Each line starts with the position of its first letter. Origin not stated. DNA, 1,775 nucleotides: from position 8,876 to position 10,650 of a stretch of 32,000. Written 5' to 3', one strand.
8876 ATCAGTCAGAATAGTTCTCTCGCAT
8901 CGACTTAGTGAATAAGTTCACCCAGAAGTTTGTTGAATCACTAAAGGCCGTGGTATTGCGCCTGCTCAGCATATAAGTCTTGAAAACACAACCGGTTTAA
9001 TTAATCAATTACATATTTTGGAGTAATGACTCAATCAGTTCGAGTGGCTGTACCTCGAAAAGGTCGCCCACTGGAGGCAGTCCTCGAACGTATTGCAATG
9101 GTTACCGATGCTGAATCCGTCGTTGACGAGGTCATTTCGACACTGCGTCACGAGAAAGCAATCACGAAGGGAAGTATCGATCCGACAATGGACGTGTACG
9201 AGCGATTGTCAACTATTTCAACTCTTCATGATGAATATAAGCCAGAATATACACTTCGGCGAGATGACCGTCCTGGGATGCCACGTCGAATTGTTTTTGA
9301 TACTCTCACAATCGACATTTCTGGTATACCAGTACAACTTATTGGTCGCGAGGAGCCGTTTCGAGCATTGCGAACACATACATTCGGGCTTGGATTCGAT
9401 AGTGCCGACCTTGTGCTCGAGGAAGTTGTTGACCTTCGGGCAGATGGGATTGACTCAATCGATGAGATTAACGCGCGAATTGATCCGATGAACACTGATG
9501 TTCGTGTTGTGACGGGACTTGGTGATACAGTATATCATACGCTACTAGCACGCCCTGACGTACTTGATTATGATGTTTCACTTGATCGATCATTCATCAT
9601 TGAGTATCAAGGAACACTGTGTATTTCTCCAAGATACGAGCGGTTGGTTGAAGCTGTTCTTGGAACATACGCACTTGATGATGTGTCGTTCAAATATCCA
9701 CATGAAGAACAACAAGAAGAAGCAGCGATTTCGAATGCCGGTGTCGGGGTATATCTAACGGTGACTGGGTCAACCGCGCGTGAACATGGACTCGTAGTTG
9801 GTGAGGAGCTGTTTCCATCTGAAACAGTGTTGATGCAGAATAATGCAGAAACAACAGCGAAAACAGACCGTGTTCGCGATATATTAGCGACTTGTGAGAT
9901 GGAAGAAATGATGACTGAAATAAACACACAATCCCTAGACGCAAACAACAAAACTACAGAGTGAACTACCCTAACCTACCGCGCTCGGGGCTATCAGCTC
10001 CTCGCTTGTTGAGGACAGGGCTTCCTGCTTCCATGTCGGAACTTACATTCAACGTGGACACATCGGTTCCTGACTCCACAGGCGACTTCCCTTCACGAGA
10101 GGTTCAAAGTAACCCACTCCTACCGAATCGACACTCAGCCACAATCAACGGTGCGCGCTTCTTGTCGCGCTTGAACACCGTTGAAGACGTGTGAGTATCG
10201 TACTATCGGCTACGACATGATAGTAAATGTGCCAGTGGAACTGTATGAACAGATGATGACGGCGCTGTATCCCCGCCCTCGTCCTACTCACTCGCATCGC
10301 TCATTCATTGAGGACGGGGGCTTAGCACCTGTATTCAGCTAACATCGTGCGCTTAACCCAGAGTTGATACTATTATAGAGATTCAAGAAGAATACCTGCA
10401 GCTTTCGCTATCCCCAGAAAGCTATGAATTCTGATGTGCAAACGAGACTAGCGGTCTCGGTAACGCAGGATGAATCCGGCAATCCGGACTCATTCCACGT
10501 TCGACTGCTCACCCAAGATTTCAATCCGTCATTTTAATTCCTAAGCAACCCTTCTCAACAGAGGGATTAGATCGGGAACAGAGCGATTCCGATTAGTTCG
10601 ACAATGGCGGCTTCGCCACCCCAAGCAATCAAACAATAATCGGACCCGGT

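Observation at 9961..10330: Family A copy A2: TnpB-less IS1341-type mini-element that keeps only the omega-RNA-encoding end; its terminal bases supply the stop codon of the upstream gene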

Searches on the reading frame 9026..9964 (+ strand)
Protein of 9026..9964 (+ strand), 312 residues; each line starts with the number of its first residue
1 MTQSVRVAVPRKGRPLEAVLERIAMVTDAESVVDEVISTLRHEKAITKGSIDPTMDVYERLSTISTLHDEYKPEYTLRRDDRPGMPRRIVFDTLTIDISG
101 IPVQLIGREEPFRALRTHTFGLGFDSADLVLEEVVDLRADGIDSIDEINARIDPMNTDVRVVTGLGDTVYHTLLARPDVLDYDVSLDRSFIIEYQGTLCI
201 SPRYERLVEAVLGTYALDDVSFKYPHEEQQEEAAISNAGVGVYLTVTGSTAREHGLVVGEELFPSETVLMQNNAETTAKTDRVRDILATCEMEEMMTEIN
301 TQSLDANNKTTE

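Call 10: search_protein_families(library=pfam, proteins=[window:9026-9964:+])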
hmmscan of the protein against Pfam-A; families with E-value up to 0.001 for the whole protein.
window:9026-9964:+ (312 aa): 1 family
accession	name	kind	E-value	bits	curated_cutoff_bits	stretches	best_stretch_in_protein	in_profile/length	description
PF01634.23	HisG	-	0.00012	22.5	25.5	1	234-288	98-154/158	ATP phosphoribosyltransferase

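Call 18: find_encoding_contigs(protein=window:9026-9964:+, flank=3000, max_places=10)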
Protein window:9026-9964:+ (312 aa): 1 contig read that carries it; 1 place shown.
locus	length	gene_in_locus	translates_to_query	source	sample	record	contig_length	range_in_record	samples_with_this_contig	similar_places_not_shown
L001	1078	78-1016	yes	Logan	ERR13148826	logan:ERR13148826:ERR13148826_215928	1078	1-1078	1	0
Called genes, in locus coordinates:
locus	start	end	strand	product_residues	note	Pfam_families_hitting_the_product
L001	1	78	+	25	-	?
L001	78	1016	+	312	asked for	PF25936:HisG_halo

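Call 32: find_homologous_proteins(query=window:9026-9961:+, max_evalue=1e-10)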
Query window:9026-9961:+ (312 aa): 1481 proteins with E <= 1e-10 among 5240 candidates; the best 120 are listed.
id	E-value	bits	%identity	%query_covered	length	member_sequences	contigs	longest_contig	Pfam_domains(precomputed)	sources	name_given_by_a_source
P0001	4.5e-197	671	99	100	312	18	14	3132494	PF25936.1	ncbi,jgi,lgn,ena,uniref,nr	ncbi:hypothetical protein [Haloquadratum walsbyi]|jgi:hypothetical protein|uniref:ATP phosphoribosyl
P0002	1.5e-131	456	70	95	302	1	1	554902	PF25936.1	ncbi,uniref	ncbi:hypothetical protein [Halobellus sp. GM3]|uniref:hypothetical protein n=1 Tax=Halobellus sp. GM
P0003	5.9e-130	451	70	97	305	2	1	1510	PF25936.1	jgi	-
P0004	1.7e-129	449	70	94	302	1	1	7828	PF25936.1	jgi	jgi:hypothetical protein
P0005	1.8e-129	449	72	88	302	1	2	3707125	PF25936.1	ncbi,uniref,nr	ncbi:hypothetical protein [Halobellus marinus]|uniref:hypothetical protein n=1 Tax=Halobellus TaxID=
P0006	2.1e-129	449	70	94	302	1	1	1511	PF25936.1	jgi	jgi:hypothetical protein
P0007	5.4e-129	448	70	94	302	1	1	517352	PF25936.1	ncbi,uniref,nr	ncbi:hypothetical protein [Halobellus ordinarius]|uniref:hypothetical protein n=1 Tax=Halobellus ord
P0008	7.2e-128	444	70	94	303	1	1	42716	PF25936.1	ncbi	ncbi:MAG: hypothetical protein ABEK02_04400 [Haloquadratum sp.]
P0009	1.6e-127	443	70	94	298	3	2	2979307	PF25936.1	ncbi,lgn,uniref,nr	ncbi:hypothetical protein [Halopelagius longus]|uniref:ATP phosphoribosyltransferase n=1 Tax=Halopel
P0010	4.2e-127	441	71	92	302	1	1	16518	PF25936.1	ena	-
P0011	6.4e-127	441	68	92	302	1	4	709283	PF25936.1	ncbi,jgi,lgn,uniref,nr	ncbi:hypothetical protein [Halobellus clavatus]|jgi:hypothetical protein|uniref:ATP phosphoribosyltr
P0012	9.2e-127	440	68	92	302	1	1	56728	PF25936.1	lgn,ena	-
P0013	1.9e-126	439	68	92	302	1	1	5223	PF25936.1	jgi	jgi:hypothetical protein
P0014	2.7e-126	439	70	95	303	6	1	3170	PF25936.1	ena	-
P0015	7.3e-126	437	69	94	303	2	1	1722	PF25936.1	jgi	-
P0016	9.8e-126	437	71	88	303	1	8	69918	PF25936.1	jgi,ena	jgi:hypothetical protein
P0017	1.7e-125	436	67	94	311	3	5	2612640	PF25936.1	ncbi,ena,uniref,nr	ncbi:hypothetical protein [Halobellus inordinatus]|uniref:hypothetical protein n=1 Tax=Halobellus in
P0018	1.8e-125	436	69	91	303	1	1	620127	PF25936.1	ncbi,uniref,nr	ncbi:hypothetical protein [Halobellus ruber]|uniref:ATP phosphoribosyltransferase n=1 Tax=Halobellus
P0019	4.0e-125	435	69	93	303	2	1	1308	PF25936.1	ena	-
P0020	4.6e-125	435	70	94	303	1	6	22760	PF25936.1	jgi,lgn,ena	-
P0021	5.8e-125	434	70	91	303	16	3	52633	PF25936.1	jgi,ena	jgi:hypothetical protein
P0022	5.8e-125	434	70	92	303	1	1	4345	PF25936.1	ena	-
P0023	6.5e-125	434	72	88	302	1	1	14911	PF25936.1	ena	-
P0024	9.0e-125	434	71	88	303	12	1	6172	PF25936.1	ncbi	-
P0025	1.1e-124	434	68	94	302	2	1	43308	PF25936.1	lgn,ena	-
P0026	1.3e-124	433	68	96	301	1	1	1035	PF25936.1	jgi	jgi:hypothetical protein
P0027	1.4e-124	433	69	94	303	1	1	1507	PF25936.1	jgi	jgi:hypothetical protein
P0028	1.7e-124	433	71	88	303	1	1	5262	PF25936.1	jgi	jgi:hypothetical protein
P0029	1.9e-124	433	69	94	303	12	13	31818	PF25936.1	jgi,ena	jgi:hypothetical protein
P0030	2.4e-124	432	66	95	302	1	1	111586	PF25936.1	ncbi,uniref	ncbi:MAG: hypothetical protein ABEI27_13280 [Halobellus sp.]|uniref:hypothetical protein n=1 Tax=Hal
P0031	2.8e-124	432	70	94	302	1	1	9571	PF25936.1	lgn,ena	-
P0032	3.0e-124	432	71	88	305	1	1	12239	PF25936.1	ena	-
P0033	3.3e-124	432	69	94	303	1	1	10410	PF25936.1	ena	-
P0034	1.8e-123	430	68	94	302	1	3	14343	PF25936.1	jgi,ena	-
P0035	2.1e-123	429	68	94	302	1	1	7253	PF25936.1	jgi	-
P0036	3.3e-123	429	65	95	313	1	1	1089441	PF25936.1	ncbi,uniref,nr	ncbi:hypothetical protein [Halobellus captivus]|uniref:hypothetical protein n=1 Tax=Halobellus capti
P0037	4.0e-123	428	68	94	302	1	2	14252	PF25936.1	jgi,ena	-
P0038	4.8e-123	428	72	88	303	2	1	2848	PF25936.1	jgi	-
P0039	5.9e-123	428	67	96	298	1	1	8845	PF25936.1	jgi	jgi:hypothetical protein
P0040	7.3e-123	428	68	95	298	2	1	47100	PF25936.1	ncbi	-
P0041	7.9e-123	427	70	92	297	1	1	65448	PF25936.1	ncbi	ncbi:MAG: hypothetical protein ABEJ78_05330 [Haloferacaceae archaeon]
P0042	1.0e-122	427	71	88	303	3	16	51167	PF25936.1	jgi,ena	jgi:hypothetical protein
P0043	1.2e-122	427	67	94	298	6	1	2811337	PF25936.1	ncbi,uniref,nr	ncbi:hypothetical protein ELS19_07770 [Halogeometricum borinquense]|uniref:ATP phosphoribosyltransfe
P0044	1.3e-122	427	69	94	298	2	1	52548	PF25936.1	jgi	jgi:hypothetical protein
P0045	1.4e-122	427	69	93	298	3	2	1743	PF25936.1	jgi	jgi:hypothetical protein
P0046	1.7e-122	426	67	94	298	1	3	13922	PF25936.1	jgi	jgi:hypothetical protein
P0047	1.8e-122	426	68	92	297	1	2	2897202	PF25936.1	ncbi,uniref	ncbi:hypothetical protein ACFQJD_07230 [Haloplanus sp. GCM10025708]|uniref:hypothetical protein n=1 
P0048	1.8e-122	426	69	94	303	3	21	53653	PF25936.1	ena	-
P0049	2.1e-122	426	72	88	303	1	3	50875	PF25936.1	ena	-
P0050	2.1e-122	426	68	94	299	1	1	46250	PF25936.1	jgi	-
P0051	3.2e-122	425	67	94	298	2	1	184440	PF25936.1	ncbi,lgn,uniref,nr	ncbi:hypothetical protein SAMN04488063_2949 [Halopelagius inordinatus]|uniref:ATP phosphoribosyltran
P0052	4.8e-122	425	68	94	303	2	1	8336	PF25936.1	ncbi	-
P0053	6.1e-122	425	70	90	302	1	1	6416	PF25936.1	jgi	jgi:hypothetical protein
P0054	8.1e-122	424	69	91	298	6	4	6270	PF25936.1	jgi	jgi:hypothetical protein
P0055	9.2e-122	424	68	94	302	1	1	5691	PF25936.1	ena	-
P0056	1.0e-121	424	71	88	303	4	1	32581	PF25936.1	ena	-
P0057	1.0e-121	424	66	95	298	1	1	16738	PF25936.1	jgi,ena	-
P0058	1.1e-121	424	64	92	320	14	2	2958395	PF25936.1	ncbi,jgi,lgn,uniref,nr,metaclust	ncbi:hypothetical protein [Halobellus limi]|jgi:hypothetical protein|uniref:ATP phosphoribosyltransf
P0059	1.2e-121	424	68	94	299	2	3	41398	PF25936.1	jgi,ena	-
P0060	2.1e-121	423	67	94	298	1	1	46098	PF25936.1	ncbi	ncbi:MAG: hypothetical protein ABEJ74_00085 [Haloferacaceae archaeon]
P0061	2.8e-121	422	68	94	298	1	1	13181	PF25936.1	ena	-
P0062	3.8e-121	422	68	94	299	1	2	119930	PF25936.1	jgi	-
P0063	7.4e-121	421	67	94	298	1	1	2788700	PF25936.1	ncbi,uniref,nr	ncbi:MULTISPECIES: hypothetical protein [Haloferax]|uniref:ATP phosphoribosyltransferase n=2 Tax=Hal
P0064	7.6e-121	421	67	94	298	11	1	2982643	PF25936.1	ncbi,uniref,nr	ncbi:hypothetical protein GJR96_12275 [Haloferax sp. MBLA0076]|uniref:ATP phosphoribosyltransferase 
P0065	8.5e-121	421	67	94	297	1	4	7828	PF25936.1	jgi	jgi:hypothetical protein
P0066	9.6e-121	421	66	94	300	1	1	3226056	PF25936.1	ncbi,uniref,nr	ncbi:hypothetical protein [Haloprofundus halobius]|uniref:hypothetical protein n=1 Tax=Haloprofundus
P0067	1.3e-120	420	67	92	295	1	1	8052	PF25936.1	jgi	jgi:hypothetical protein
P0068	1.6e-120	420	65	94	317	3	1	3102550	PF25936.1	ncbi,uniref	ncbi:hypothetical protein [Halobellus rubicundus]|uniref:ATP phosphoribosyltransferase n=1 Tax=Halob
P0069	1.7e-120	420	67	94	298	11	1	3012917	PF25936.1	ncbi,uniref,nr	ncbi:hypothetical protein [Haloferax prahovense]|uniref:hypothetical protein n=1 Tax=Haloferax praho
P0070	1.8e-120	420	68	92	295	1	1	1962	PF25936.1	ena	-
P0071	1.9e-120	420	67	94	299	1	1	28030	PF25936.1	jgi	jgi:ATP phosphoribosyltransferase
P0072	2.5e-120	419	67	94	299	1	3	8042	PF25936.1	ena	-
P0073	2.8e-120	419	67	94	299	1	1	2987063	PF25936.1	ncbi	-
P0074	2.9e-120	419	66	94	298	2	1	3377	PF25936.1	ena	-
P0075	3.1e-120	419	67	94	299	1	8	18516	PF25936.1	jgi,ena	-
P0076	3.4e-120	419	71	88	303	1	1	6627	PF25936.1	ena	-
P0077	3.8e-120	419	65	95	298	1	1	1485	PF25936.1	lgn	-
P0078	3.9e-120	419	65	95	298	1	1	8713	PF25936.1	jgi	jgi:hypothetical protein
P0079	4.7e-120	418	66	94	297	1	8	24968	PF25936.1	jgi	jgi:hypothetical protein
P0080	5.3e-120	418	66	95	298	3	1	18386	PF25936.1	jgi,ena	-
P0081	8.1e-120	418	68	91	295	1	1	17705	PF25936.1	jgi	jgi:hypothetical protein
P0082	8.2e-120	418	66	94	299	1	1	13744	PF25936.1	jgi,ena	-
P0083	9.6e-120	417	67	94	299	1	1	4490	PF01634.24,PF25936.1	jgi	jgi:hypothetical protein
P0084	1.0e-119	417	66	94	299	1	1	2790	PF01634.24,PF25936.1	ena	-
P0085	1.1e-119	417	67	94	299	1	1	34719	PF01634.24,PF25936.1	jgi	-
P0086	1.3e-119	417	66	94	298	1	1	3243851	PF25936.1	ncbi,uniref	ncbi:hypothetical protein [Haloplanus salilacus]|uniref:hypothetical protein n=1 Tax=Haloplanus sali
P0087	1.3e-119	417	67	91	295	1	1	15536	PF25936.1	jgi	jgi:hypothetical protein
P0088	1.4e-119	417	65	94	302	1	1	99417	PF25936.1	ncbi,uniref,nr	ncbi:hypothetical protein AUR64_05150 [Haloprofundus marisrubri]|uniref:ATP phosphoribosyltransferas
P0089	1.5e-119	417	66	94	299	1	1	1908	PF25936.1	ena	-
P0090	1.6e-119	417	65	95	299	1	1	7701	PF25936.1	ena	-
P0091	1.7e-119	416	66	95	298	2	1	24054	PF25936.1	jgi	jgi:hypothetical protein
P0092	2.1e-119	416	66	94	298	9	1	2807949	PF25936.1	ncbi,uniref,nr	ncbi:hypothetical protein E4P24_08260 [Haloferax sp. AS1]|uniref:hypothetical protein n=1 Tax=Halofe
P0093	2.3e-119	416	67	94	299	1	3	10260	PF01634.24,PF25936.1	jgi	jgi:ATP phosphoribosyltransferase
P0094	2.7e-119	416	67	94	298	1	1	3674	PF25936.1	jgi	-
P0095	3.2e-119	416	67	94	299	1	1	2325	PF25936.1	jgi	-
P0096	3.9e-119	415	67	94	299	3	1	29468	PF01634.24,PF25936.1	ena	-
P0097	4.4e-119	415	66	94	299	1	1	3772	PF25936.1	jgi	jgi:hypothetical protein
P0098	4.6e-119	415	67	94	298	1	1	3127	PF25936.1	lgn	-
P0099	4.8e-119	415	66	94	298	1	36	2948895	PF25936.1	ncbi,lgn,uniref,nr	ncbi:hypothetical protein E6P09_11580 [Haloferax mediterranei ATCC 33500]|uniref:ATP phosphoribosylt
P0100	5.6e-119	415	66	94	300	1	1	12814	PF25936.1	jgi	jgi:ATP phosphoribosyltransferase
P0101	8.0e-119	414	66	94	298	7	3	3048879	PF25936.1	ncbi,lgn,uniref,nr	ncbi:hypothetical protein KU306_13210 [Haloferax larsenii]|uniref:ATP phosphoribosyltransferase n=1 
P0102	8.1e-119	414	67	94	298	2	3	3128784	PF25936.1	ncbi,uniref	ncbi:hypothetical protein ACFR97_04365 [Haloplanus litoreus]|uniref:ATP phosphoribosyltransferase n=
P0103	8.2e-119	414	67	94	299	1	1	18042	PF01634.24,PF25936.1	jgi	jgi:ATP phosphoribosyltransferase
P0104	8.5e-119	414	69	88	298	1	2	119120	PF25936.1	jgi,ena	-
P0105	1.1e-118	414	66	94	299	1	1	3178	PF01634.24,PF25936.1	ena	-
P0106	1.3e-118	414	67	94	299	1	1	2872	PF25936.1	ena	-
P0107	1.6e-118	413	65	95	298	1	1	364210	PF25936.1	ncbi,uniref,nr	ncbi:hypothetical protein C440_00515 [Haloferax mucosum ATCC BAA-1512]|uniref:ATP phosphoribosyltran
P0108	1.9e-118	413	66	95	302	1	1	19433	PF01634.24,PF25936.1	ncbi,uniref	ncbi:hypothetical protein [Haloplanus sp. C73]|uniref:hypothetical protein n=1 Tax=Haloplanus sp. C7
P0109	1.9e-118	413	67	92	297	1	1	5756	PF25936.1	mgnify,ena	mgnify:CR=1 FL=1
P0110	2.1e-118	413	64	95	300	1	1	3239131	PF25936.1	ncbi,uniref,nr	ncbi:hypothetical protein [Haloprofundus salilacus]|uniref:hypothetical protein n=1 Tax=Haloprofundu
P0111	2.8e-118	413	65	95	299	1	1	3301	PF25936.1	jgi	jgi:hypothetical protein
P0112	2.9e-118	412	66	95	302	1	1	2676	PF25936.1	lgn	-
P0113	3.1e-118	412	65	95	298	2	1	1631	PF25936.1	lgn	-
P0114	3.2e-118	412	67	94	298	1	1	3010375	PF25936.1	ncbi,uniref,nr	ncbi:hypothetical protein [Haloplanus halophilus]|uniref:hypothetical protein n=1 Tax=Haloplanus hal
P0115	3.4e-118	412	66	95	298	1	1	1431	PF25936.1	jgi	jgi:hypothetical protein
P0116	3.7e-118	412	66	94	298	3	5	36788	PF25936.1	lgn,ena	-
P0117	4.0e-118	412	66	95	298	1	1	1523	PF25936.1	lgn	-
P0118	4.1e-118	412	66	94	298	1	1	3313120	PF25936.1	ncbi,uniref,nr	ncbi:hypothetical protein AArcSl_1186 [Halalkaliarchaeum desulfuricum]|uniref:ATP phosphoribosyltran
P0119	6.9e-118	411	66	94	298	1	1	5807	PF25936.1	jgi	jgi:hypothetical protein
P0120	7.3e-118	411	66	94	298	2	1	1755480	PF25936.1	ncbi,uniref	ncbi:hypothetical protein [Haloferax sp. DFSO60]|uniref:hypothetical protein n=1 Tax=Haloferax sp. D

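Call 33: find_encoding_contigs(protein=P0001, flank=1500, max_places=10)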
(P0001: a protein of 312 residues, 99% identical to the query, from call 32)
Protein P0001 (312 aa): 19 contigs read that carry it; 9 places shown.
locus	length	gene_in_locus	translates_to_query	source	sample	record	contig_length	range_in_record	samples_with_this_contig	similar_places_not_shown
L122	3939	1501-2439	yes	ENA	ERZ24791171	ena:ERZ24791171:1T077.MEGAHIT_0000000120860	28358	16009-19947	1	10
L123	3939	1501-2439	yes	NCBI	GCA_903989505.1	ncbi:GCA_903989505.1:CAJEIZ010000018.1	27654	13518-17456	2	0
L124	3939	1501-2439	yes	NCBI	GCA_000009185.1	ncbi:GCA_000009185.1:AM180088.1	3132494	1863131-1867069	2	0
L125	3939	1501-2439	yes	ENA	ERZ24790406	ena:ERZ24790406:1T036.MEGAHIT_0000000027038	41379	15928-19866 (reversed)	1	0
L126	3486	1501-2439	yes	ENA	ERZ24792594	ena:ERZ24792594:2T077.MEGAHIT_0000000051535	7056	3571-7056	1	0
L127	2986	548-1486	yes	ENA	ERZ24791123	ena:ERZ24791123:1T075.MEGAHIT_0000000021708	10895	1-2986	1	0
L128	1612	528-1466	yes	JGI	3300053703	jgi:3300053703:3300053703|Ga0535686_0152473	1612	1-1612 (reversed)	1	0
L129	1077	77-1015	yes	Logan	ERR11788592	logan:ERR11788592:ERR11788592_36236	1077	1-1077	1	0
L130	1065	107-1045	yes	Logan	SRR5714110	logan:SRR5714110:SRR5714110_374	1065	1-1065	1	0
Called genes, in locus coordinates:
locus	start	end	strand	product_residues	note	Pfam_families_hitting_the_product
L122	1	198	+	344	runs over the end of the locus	PF01866:Diphthamide_syn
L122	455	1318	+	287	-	PF13483:Lactamase_B_3, PF12706:Lactamase_B_2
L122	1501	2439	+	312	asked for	PF25936:HisG_halo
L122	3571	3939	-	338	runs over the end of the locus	PF04014:MazE_antitoxin (weak), PF01895:PhoU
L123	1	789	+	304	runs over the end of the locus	PF00288:GHMP_kinases_N (faint)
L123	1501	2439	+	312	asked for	PF25936:HisG_halo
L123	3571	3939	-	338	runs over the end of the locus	PF04014:MazE_antitoxin (weak), PF01895:PhoU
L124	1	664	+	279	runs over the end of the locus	PF13483:Lactamase_B_3, PF12706:Lactamase_B_2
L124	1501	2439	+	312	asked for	PF25936:HisG_halo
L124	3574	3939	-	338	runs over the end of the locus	PF04014:MazE_antitoxin (weak), PF01895:PhoU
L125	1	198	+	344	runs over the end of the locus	PF01866:Diphthamide_syn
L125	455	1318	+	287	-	PF13483:Lactamase_B_3, PF12706:Lactamase_B_2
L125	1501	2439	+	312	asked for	PF25936:HisG_halo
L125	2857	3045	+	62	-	-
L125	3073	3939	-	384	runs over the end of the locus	PF02771:Acyl-CoA_dh_N, PF02770:Acyl-CoA_dh_M, PF00441:Acyl-CoA_dh_1, PF08028:Acyl-CoA_dh_2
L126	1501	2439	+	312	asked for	PF25936:HisG_halo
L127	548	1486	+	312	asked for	PF25936:HisG_halo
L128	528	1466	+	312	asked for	PF25936:HisG_halo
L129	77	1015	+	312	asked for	PF25936:HisG_halo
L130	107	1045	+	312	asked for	PF25936:HisG_halo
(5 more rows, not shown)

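Call 34: list_cluster_members(proteins=[P0001])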
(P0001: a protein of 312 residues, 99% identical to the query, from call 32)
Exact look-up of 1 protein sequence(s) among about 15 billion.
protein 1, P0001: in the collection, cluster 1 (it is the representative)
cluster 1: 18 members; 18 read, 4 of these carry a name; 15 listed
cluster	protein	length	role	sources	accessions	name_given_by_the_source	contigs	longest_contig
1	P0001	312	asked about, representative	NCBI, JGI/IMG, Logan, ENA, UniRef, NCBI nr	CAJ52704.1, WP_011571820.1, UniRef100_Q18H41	hypothetical protein [Haloquadratum walsbyi] | hypothetical protein | ATP phosphoribosyltransferase n=1 Tax=Haloquadratum walsbyi (strain DSM 16790 / HBSQ001) ...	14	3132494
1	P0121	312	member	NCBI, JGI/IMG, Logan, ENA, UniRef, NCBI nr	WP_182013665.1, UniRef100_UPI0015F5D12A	hypothetical protein [Haloquadratum walsbyi] | hypothetical protein | hypothetical protein n=1 Tax=Haloquadratum walsbyi TaxID=293091 RepID=UPI0015F5D12A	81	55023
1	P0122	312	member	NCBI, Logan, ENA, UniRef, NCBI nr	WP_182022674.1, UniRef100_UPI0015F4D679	hypothetical protein [Haloquadratum walsbyi] | hypothetical protein n=1 Tax=Haloquadratum walsbyi TaxID=293091 RepID=UPI0015F4D679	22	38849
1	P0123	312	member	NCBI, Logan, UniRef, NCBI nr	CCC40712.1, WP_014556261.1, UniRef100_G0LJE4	hypothetical protein [Haloquadratum walsbyi] | ATP phosphoribosyltransferase n=1 Tax=Haloquadratum walsbyi (strain DSM 16854 / JCM 12705 ...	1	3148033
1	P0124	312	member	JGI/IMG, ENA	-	-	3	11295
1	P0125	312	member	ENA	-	-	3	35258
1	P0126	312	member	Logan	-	-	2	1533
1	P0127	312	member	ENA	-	-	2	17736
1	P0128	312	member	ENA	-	-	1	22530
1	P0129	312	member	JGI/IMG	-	-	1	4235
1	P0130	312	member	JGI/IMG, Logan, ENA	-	-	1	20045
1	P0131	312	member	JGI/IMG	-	-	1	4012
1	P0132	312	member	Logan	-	-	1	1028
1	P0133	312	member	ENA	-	-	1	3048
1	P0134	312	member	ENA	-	-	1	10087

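Call 37: find_encoding_contigs(protein=P0126, flank=1500, max_places=5)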
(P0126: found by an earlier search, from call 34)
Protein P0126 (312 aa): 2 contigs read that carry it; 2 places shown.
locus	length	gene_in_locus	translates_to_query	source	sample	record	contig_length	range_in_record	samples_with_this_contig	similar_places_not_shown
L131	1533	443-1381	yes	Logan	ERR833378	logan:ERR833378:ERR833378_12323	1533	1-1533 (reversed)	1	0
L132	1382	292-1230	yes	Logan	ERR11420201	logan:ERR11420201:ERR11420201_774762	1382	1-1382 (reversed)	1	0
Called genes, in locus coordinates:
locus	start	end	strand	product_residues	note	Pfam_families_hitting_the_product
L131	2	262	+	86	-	?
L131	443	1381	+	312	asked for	PF25936:HisG_halo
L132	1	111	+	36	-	?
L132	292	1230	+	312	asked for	PF25936:HisG_halo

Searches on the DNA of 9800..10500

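Call 8: search_rna_families(source=window, start=9800, end=10500, threshold=evalue, max_evalue=10, show_alignments=2)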
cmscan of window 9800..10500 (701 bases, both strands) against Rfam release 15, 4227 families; matches with E-value up to 10: 0.
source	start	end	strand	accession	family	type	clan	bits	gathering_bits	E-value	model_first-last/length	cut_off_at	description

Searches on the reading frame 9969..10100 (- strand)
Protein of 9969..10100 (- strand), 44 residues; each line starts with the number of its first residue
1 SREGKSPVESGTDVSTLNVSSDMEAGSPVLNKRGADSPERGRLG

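Call 43: search_protein_families(library=pfam, proteins=[window:9969-10100:-], max_evalue=1)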
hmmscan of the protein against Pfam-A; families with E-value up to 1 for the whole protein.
seq(44 aa): 0 families
